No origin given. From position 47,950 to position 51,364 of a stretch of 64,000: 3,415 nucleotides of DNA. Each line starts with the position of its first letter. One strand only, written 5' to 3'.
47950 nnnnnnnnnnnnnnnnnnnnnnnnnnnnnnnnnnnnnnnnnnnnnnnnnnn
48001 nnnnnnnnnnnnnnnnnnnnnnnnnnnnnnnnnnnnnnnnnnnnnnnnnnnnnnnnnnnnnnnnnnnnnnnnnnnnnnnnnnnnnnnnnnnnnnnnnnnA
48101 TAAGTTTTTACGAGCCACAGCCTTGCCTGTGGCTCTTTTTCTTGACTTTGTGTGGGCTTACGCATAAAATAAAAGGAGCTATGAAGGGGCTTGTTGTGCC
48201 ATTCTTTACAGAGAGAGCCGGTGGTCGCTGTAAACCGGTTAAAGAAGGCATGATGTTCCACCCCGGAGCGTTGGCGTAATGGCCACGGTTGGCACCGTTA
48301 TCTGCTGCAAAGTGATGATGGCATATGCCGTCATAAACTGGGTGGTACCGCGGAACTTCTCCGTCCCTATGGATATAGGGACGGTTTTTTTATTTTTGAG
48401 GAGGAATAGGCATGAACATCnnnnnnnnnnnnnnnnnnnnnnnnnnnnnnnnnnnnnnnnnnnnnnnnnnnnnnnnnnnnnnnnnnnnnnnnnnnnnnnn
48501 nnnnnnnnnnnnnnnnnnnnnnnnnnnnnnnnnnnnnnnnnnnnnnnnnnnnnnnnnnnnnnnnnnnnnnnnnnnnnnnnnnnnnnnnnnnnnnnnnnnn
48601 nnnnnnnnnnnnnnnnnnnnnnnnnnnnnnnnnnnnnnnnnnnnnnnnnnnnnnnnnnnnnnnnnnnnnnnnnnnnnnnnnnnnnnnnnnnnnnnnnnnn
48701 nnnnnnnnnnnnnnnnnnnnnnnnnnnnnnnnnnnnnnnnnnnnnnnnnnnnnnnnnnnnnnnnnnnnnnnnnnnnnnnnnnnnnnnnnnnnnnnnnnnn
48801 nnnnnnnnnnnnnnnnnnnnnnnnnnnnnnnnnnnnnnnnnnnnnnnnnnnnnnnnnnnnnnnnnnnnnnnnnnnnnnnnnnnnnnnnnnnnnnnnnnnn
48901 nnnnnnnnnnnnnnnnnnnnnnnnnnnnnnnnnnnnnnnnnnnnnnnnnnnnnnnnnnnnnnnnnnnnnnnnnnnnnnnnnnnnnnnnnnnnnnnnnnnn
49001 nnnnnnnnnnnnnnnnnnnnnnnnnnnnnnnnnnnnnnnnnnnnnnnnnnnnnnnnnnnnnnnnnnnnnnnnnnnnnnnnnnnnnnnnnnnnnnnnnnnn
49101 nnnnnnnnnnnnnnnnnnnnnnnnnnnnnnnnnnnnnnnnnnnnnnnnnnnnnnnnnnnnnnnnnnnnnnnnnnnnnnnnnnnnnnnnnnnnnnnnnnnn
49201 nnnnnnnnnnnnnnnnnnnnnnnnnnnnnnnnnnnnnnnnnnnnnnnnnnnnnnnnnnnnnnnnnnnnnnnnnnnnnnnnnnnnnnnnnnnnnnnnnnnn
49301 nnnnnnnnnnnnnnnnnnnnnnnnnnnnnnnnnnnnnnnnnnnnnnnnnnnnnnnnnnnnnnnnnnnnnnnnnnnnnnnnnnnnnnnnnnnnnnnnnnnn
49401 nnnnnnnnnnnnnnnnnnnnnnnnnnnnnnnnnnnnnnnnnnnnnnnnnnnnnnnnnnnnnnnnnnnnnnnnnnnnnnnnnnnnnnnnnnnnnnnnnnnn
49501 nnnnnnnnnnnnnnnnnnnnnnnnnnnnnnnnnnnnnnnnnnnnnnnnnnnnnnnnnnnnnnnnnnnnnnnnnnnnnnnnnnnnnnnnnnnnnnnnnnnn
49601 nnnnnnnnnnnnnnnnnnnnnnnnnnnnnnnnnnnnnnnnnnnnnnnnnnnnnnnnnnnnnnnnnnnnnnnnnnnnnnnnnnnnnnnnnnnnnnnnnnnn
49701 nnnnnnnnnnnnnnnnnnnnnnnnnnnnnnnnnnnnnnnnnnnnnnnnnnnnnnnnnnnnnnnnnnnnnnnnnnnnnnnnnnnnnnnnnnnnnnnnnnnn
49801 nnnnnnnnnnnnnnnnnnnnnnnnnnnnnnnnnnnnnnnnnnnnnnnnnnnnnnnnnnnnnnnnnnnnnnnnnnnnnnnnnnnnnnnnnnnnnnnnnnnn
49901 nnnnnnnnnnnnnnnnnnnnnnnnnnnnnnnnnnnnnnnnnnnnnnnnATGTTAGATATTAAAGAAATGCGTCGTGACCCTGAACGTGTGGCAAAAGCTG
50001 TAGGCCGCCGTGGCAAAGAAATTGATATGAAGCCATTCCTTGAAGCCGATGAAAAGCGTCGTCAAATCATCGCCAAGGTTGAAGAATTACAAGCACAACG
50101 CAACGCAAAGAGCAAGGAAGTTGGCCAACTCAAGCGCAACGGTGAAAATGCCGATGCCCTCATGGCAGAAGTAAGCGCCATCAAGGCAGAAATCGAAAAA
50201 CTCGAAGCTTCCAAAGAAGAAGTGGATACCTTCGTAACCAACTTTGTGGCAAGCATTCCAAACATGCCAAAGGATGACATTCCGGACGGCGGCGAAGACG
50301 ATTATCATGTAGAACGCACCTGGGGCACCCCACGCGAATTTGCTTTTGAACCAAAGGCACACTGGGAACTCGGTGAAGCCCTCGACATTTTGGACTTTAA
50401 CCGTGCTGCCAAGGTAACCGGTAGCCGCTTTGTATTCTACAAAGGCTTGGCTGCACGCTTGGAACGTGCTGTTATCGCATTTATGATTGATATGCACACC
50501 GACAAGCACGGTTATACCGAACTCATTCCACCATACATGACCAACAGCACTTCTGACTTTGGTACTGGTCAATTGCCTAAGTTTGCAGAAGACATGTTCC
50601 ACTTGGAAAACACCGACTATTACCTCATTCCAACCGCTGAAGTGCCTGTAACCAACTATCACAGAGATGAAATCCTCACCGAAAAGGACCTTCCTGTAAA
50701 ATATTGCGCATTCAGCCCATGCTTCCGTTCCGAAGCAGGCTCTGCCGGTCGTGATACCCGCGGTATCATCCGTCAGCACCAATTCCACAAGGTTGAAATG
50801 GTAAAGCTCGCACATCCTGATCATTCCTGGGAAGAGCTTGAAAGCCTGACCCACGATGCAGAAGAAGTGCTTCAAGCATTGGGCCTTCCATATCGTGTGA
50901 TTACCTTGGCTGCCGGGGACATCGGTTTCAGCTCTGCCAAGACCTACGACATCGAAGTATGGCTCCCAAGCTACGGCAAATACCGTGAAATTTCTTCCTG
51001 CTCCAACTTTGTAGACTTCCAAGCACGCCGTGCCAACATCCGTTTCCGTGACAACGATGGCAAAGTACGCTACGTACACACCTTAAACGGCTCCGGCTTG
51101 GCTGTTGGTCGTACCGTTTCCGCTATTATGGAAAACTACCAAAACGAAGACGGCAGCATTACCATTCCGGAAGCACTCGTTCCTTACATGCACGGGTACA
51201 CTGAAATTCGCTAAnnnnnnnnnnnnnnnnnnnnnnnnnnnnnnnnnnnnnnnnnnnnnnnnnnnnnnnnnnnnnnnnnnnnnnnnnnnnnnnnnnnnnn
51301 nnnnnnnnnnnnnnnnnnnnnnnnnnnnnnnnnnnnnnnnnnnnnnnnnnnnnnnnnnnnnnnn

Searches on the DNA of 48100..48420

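Call 65: search_rna_families(source=window, start=48100, end=48420, threshold=gathering, show_alignments=1)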
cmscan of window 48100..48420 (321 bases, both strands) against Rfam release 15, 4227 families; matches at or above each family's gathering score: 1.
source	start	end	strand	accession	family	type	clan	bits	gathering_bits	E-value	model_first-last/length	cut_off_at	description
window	48172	48371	+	RF00230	T-box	Cis-reg; leader;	-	104.2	93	3.2e-24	1-219/219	no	T-box leader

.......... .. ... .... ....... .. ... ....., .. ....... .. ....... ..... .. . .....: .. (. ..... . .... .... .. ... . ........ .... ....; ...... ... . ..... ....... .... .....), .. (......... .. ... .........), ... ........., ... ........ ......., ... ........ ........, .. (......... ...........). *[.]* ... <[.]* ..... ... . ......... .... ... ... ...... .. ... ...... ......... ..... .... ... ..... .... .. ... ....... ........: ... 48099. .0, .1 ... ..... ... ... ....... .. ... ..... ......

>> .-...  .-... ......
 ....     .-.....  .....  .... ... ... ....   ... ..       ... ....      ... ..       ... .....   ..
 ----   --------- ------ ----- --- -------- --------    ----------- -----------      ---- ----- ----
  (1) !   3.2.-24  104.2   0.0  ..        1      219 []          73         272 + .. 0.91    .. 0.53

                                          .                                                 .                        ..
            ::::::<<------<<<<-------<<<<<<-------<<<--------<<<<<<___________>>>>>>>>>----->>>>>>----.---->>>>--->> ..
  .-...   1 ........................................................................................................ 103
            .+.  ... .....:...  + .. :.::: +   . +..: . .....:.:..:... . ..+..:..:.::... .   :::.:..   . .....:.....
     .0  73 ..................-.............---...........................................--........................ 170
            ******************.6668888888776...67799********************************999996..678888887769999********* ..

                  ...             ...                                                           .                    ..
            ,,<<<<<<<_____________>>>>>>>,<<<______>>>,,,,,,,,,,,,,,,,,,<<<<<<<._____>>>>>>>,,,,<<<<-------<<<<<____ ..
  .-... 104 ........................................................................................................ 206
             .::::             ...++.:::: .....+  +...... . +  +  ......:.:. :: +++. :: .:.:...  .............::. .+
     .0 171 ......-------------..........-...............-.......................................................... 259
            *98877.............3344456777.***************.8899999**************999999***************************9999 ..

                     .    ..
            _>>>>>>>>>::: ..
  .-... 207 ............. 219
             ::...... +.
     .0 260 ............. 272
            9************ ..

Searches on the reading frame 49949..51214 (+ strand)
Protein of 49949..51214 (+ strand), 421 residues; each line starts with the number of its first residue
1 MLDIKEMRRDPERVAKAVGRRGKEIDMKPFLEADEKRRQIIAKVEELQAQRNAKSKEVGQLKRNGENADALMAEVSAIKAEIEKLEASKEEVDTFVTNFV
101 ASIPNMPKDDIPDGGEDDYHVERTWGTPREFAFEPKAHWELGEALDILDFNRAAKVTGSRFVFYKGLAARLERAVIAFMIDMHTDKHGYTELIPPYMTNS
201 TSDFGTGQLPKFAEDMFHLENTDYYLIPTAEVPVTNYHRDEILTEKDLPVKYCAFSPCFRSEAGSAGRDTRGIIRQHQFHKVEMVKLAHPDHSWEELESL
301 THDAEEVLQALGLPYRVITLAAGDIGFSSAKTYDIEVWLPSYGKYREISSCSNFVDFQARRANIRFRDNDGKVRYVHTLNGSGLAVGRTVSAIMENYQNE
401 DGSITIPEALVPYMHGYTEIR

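Call 63: list_cluster_members(proteins=[L066:9992-10132:+, L066:10268-11290:-, L066:7355-9106:-, L066:5418-7358:-, L066:11539-12942:+, L066:13077-14165:+, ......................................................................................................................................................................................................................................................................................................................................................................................, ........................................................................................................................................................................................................, window:49949-51214:+, window:52634-53500:+])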
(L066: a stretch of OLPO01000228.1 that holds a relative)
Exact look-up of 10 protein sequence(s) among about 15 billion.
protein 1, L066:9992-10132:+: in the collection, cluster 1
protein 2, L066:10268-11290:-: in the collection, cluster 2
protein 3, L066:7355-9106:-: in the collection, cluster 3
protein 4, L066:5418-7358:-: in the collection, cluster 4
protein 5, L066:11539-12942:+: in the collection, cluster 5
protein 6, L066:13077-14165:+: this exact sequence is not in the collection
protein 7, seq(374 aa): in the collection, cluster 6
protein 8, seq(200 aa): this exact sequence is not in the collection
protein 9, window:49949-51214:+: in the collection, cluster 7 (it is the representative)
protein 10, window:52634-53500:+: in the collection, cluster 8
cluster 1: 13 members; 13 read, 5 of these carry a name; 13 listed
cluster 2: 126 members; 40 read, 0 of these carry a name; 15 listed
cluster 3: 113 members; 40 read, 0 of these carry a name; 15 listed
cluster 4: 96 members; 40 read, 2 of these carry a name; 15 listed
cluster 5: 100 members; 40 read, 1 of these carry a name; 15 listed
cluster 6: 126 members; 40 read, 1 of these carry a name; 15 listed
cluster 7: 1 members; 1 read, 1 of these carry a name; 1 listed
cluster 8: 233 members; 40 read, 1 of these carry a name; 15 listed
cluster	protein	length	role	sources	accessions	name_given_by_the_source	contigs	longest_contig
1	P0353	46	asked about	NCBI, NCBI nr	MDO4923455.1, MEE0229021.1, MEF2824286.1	MAG: six-cysteine ranthipeptide SCIFF [Peptococcaceae bacterium] | six-cysteine ranthipeptide SCIFF [Peptococcaceae bacterium]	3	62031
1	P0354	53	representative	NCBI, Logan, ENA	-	-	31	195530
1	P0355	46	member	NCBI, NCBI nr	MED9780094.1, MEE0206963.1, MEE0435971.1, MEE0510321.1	MAG: six-cysteine ranthipeptide SCIFF [Peptococcaceae bacterium] | six-cysteine ranthipeptide SCIFF [Peptococcaceae bacterium]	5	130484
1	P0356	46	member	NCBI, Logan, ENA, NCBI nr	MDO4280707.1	MAG: six-cysteine ranthipeptide SCIFF [Peptococcaceae bacterium] | six-cysteine ranthipeptide SCIFF [Peptococcaceae bacterium]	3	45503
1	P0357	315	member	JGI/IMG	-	hypothetical protein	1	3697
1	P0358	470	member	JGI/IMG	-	hypothetical protein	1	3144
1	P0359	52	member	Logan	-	-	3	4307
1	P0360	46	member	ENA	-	-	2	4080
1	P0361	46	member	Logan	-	-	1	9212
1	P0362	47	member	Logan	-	-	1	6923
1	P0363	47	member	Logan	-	-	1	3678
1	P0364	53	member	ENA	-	-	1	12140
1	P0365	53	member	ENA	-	-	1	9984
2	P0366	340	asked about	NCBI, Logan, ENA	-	-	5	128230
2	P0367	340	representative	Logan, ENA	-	-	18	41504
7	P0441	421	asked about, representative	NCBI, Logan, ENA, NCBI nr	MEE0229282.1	MAG: serine--tRNA ligase [Peptococcaceae bacterium] | serine--tRNA ligase [Peptococcaceae bacterium]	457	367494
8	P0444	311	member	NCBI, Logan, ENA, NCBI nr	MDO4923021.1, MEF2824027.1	MAG: UDP-N-acetylmuramate dehydrogenase [Peptococcaceae bacterium] | UDP-N-acetylmuramate dehydrogenase [Peptococcaceae bacterium]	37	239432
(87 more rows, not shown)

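Call 68: search_protein_families(library=pfam, proteins=[window:49949-51214:+], max_evalue=0.001)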
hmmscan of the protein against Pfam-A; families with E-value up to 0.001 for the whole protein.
window:49949-51214:+ (421 aa): 2 families
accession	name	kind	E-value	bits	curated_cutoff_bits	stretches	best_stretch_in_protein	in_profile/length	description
PF00587.30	tRNA-synt_2b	-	8.7e-48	163.2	29.3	1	220-397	6-179/179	tRNA synthetase class II core domain (G, H, P, S and T)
PF02403.27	Seryl_tRNA_N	-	2.5e-29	102.1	28.2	1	1-107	1-108/108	Seryl-tRNA synthetase N-terminal domain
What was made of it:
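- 49949..51214 (+): serS, seryl-tRNA synthetase; this exact sequence is NCBI MEE0229282.1. calls 63, 68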
